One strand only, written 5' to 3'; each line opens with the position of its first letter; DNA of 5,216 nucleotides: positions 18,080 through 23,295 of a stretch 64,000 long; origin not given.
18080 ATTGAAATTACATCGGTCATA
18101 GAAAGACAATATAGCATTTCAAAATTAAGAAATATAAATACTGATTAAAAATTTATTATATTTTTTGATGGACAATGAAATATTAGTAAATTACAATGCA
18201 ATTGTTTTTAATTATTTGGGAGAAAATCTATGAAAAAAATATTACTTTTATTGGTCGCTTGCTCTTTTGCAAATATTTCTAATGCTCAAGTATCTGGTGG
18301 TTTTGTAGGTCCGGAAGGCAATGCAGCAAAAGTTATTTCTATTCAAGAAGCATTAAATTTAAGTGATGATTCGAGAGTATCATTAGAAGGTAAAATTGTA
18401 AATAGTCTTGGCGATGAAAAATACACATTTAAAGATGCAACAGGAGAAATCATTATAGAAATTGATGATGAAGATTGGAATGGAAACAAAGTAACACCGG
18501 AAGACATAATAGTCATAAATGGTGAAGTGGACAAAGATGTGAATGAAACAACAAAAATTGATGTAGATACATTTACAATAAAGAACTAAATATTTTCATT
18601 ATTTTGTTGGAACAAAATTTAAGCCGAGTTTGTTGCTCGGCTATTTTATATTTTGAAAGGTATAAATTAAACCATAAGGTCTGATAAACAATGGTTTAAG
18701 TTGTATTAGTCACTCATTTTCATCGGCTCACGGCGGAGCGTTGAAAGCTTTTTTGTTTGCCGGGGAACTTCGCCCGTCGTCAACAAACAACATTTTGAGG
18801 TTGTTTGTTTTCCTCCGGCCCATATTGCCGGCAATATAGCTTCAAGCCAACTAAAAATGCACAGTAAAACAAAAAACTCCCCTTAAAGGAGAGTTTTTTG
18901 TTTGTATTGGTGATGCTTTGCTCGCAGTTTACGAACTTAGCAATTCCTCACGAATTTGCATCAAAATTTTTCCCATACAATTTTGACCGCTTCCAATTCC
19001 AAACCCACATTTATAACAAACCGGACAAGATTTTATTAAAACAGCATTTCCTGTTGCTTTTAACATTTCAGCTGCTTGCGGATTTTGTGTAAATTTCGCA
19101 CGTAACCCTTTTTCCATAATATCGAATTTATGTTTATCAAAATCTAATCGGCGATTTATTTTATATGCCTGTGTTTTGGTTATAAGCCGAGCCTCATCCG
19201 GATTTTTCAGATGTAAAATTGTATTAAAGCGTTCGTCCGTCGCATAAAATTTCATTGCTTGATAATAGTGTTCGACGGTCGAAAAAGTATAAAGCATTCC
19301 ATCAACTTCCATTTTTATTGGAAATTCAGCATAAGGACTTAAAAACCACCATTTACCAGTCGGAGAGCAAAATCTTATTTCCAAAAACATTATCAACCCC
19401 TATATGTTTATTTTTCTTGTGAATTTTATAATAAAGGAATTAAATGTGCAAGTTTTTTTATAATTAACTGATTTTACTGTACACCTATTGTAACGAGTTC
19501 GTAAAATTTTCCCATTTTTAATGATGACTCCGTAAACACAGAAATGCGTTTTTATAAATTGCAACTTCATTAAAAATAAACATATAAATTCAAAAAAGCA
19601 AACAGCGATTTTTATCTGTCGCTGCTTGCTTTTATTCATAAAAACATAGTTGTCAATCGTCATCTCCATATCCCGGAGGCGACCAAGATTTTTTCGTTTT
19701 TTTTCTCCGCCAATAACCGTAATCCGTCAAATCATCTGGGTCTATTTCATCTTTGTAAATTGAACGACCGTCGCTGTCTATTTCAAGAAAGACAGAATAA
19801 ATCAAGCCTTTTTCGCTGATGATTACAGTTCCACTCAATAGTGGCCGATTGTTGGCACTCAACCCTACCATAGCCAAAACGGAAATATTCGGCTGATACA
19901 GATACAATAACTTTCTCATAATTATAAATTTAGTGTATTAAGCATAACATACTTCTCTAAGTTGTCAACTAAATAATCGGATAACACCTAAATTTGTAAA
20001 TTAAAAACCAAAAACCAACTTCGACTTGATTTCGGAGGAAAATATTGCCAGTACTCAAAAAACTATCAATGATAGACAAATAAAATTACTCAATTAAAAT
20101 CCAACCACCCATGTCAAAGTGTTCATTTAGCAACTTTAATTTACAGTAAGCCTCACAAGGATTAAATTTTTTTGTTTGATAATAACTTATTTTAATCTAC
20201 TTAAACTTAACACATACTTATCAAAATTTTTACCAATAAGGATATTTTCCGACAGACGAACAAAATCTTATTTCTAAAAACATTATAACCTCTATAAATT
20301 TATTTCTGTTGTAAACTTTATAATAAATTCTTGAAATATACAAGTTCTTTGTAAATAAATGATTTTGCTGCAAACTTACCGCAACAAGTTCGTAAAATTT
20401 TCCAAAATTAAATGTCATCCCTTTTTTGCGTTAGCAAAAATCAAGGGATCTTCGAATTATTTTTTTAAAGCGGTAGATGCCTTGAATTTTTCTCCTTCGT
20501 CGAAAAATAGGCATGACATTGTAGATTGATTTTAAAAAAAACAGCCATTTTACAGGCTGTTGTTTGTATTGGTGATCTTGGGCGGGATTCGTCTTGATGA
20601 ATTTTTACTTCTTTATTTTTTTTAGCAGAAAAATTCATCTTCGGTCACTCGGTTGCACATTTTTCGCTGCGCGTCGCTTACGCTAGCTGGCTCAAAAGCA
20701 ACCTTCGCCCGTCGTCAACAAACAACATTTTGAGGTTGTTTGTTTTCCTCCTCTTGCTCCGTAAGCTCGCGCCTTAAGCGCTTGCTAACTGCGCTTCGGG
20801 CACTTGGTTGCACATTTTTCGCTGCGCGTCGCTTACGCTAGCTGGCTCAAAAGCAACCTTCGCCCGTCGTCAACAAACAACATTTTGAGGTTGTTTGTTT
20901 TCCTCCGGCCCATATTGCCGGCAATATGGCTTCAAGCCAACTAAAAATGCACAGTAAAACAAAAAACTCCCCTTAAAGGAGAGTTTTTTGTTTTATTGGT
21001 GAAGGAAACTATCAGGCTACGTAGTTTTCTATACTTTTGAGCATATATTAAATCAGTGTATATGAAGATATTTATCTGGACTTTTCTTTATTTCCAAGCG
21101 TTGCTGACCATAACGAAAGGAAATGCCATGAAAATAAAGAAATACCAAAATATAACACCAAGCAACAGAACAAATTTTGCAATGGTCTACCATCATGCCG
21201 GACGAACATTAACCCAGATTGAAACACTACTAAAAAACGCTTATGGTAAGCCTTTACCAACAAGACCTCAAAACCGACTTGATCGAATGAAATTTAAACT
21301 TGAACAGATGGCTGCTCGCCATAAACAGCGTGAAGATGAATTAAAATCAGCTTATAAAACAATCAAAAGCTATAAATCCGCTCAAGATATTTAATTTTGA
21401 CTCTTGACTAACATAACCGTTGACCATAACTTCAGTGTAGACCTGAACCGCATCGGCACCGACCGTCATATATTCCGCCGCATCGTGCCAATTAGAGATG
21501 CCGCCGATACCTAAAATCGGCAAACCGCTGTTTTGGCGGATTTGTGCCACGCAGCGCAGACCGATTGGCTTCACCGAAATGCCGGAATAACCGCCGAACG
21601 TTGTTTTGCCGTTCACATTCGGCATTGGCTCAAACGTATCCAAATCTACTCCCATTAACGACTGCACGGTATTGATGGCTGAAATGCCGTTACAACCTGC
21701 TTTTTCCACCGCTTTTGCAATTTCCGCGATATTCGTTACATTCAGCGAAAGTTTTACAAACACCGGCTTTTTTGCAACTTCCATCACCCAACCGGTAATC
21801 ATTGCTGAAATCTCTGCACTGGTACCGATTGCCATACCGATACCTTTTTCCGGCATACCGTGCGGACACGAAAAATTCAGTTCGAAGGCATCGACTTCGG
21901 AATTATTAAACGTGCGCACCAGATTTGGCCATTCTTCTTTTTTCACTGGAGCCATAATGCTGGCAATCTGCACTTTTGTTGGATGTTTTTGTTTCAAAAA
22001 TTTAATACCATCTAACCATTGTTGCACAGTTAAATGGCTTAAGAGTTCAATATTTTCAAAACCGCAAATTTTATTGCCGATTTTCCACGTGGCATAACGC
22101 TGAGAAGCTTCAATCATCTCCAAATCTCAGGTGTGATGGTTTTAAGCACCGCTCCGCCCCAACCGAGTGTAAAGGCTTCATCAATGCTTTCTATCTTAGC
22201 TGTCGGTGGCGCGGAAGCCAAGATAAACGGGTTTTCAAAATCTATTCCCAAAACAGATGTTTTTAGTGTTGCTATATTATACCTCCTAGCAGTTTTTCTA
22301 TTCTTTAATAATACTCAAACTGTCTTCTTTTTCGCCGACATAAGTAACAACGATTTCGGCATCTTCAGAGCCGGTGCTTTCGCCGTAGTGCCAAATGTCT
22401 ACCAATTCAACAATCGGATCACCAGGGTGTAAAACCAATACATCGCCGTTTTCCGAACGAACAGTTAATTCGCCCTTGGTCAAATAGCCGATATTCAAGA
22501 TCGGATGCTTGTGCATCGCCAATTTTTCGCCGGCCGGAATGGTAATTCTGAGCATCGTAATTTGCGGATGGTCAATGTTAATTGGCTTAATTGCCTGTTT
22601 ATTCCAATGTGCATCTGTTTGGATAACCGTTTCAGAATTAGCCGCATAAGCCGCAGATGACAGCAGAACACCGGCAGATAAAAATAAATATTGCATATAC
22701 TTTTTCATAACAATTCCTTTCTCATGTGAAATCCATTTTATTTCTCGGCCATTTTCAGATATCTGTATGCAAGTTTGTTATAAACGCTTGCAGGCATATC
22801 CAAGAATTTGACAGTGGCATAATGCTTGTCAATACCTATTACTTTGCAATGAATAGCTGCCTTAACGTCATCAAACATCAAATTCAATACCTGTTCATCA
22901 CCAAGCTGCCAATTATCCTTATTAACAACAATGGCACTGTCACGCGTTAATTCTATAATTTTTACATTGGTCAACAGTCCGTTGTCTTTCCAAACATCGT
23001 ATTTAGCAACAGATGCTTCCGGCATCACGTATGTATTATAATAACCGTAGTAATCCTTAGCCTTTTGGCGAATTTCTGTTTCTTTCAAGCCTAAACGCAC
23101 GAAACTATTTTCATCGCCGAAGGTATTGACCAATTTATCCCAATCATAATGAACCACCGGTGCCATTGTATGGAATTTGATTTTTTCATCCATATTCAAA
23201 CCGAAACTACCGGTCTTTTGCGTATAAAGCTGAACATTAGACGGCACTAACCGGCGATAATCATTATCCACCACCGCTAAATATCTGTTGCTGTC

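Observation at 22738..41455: Two-partner secretion locus with divergent tpsA/tpsB and an unassigned C-terminal region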

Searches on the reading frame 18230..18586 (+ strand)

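Call 62: search_protein_families(library=pfam, proteins=[window:18230-18586:+], max_evalue=0.01)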
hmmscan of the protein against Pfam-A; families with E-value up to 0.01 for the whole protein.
window:18230-18586:+ (119 aa): 2 families
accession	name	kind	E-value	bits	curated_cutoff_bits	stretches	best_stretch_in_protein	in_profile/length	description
PF04076.19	BOF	-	1.6e-27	96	25.8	1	20-114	10-100/103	Bacterial OB fold (BOF) protein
PF01336.31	tRNA_anti-codon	-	0.0018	18.6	27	0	65-116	20-73/75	OB-fold nucleic acid binding domain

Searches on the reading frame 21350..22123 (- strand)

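Call 62: search_protein_families(library=pfam, proteins=[window:21350-22123:-], max_evalue=0.01)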
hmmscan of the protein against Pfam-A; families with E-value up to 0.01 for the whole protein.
window:21350-22123:- (258 aa): 4 families
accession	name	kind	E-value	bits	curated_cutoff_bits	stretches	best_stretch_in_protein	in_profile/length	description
PF01180.27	DHO_dh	-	7.2e-37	127.6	27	1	43-239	87-279/291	Dihydroorotate dehydrogenase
PF01207.24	Dus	-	1.4e-08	34.7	20.4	1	43-146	50-154/311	Dihydrouridine synthase (Dus)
PF02581.23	TMP-TENI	-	0.001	18.9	27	1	185-230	134-178/180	Thiamine monophosphate synthase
PF03060.21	NMO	-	0.0034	17.2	28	1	176-234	167-227/331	Nitronate monooxygenase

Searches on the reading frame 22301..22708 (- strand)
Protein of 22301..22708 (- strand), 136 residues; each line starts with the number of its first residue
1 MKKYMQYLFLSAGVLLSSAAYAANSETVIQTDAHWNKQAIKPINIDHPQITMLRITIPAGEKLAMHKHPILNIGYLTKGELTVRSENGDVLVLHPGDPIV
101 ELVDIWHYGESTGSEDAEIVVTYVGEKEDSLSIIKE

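Call 62: search_protein_families(library=pfam, proteins=[window:22301-22708:-], max_evalue=0.01)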
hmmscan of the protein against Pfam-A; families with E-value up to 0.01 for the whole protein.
window:22301-22708:- (136 aa): 2 families
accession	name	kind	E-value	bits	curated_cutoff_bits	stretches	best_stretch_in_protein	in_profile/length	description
PF07883.17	Cupin_2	-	5.9e-10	39.2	27.2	1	54-123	2-70/70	Cupin domain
PF02311.25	AraC_binding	-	0.00032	20.9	21.1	1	63-123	16-75/135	AraC-like ligand binding domain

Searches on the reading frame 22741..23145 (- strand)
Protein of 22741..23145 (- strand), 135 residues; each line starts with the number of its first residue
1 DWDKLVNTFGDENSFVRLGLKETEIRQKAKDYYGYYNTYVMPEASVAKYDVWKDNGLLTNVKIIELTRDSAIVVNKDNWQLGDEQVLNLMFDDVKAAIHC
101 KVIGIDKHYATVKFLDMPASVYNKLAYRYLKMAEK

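Call 71: find_homologous_proteins(query=A4, max_evalue=1e-8)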
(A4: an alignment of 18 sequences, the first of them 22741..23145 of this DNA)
Query A4 (18 sequences) (135 aa, profile of the alignment): 218 proteins with E <= 1e-8 among 3670 candidates; the best 120 are listed.
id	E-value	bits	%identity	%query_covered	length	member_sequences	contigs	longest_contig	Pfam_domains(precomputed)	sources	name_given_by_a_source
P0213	2.2e-46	175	-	-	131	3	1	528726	PF07238.20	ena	-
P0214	3.7e-46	174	16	54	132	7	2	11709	PF07238.20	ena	-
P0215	4.8e-46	174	15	54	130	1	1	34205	PF07238.20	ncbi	-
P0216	5.4e-46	174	18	53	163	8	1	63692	PF07238.20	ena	-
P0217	8.2e-46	173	16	55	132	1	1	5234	PF07238.20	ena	-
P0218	1.2e-45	172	16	55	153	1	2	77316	PF07238.20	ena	-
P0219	1.3e-45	172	19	54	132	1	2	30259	PF07238.20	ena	-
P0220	1.7e-45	172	19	54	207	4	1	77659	PF07238.20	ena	-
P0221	1.7e-45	172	16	54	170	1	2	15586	PF07238.20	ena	-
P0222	1.9e-45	172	16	54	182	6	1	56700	PF07238.20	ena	-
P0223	4.3e-45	171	18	53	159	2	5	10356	PF07238.20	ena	-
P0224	5.9e-45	170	18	55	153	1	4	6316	PF07238.20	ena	-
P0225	7.1e-45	170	26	50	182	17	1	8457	PF07238.20,PF06390.17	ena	-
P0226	9.5e-45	170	23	54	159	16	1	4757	PF07238.20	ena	-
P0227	1.0e-44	170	23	48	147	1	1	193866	PF07238.20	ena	-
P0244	1.7e-42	162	16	54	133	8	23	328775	PF07238.20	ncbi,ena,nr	ncbi:membrane PilZ domain protein Epm44 [Clostridium sp. CAG:967]|nr:membrane PilZ domain protein Ep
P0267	8.6e-41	157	21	54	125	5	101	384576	PF07238.20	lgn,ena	-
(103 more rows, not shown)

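Call 72: find_encoding_contigs(protein=P0267, flank=8000, max_places=3)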
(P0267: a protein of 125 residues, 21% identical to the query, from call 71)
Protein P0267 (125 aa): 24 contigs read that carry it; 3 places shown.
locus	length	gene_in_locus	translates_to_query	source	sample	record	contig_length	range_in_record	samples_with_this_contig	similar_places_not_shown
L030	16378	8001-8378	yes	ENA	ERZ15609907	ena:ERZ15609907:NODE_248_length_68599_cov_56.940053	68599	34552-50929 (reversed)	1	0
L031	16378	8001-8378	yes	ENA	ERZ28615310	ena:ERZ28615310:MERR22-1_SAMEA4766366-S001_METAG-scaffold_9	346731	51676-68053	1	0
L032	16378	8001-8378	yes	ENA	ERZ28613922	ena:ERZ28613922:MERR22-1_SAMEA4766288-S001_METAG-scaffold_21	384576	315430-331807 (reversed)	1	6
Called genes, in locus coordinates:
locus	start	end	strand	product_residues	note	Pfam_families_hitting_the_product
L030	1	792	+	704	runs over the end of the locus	PF04333:MlaA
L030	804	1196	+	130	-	PF03073:TspO_MBR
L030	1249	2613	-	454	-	PF03951:Gln-synt_N, PF00120:Gln-synt_C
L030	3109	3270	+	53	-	-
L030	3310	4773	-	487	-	PF01943:Polysacc_synt, PF13440:Polysacc_synt_3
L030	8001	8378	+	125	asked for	PF07238:PilZ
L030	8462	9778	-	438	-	PF00919:UPF0004, PF04055:Radical_SAM, PF18693:TRAM_2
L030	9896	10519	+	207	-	PF00383:dCMP_cyt_deam_1, PF14437:MafB19-deam, PF14439:Bd3614-deam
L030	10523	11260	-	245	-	-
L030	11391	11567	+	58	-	-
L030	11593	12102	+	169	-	PF01812:5-FTHF_cyc-lig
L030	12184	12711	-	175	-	-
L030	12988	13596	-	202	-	PF00574:CLP_protease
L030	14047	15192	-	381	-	-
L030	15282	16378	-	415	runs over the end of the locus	PF04413:Glycos_transf_N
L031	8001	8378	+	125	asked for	PF07238:PilZ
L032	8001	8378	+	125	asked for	PF07238:PilZ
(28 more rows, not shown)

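Call 73: find_encoding_contigs(protein=P0244, flank=8000, max_places=3)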
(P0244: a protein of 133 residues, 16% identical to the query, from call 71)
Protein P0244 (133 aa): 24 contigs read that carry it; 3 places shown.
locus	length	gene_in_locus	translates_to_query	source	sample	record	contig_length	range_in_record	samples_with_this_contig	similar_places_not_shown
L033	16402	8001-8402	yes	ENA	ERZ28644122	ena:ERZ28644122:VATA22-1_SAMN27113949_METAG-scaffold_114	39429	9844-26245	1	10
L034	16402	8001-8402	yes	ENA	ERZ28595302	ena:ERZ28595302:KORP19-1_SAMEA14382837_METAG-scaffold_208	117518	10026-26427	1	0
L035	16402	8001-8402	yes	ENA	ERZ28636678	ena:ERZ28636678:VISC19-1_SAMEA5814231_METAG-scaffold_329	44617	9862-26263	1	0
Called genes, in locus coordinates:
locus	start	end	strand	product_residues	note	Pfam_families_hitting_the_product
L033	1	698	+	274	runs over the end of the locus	PF00106:adh_short, PF01370:Epimerase (faint), PF08659:KR, PF13561:adh_short_C2, PF08643:DUF1776 (weak)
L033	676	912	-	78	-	-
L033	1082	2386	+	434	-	PF00919:UPF0004, PF04055:Radical_SAM, PF18693:TRAM_2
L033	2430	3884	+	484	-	PF01943:Polysacc_synt, PF13440:Polysacc_synt_3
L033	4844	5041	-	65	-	-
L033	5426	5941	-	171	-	-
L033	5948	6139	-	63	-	-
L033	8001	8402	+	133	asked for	PF07238:PilZ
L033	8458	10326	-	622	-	-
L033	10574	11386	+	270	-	PF00106:adh_short, PF23441:SDR (weak), PF13561:adh_short_C2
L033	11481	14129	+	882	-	PF00133:tRNA-synt_1, PF01406:tRNA-synt_1e (faint), PF09334:tRNA-synt_1g, PF13603:tRNA-synt_1_2, PF09334:tRNA-synt_1g, PF00133:tRNA-synt_1, PF08264:Anticodon_1, PF10458:Val_tRNA-synt_C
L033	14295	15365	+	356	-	PF00575:S1, PF23459:S1_RRP5 (faint), PF13509:S1_2 (faint), PF00575:S1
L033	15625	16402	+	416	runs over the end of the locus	-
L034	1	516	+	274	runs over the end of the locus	PF00106:adh_short, PF08659:KR, PF13561:adh_short_C2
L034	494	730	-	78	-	-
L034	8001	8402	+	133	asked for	PF07238:PilZ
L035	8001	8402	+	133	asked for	PF07238:PilZ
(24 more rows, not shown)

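Call 78: search_solved_structures(query=A4, max_evalue=0.01)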
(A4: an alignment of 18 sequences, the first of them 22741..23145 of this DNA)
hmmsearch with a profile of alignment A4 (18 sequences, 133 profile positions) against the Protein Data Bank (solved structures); distinct sequences matched with E-value up to 0.01: 1.
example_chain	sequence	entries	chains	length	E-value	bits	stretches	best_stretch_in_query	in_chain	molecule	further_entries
4q63_A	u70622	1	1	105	0.00072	22.6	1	29-114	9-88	Uncharacterized protein Lpg0364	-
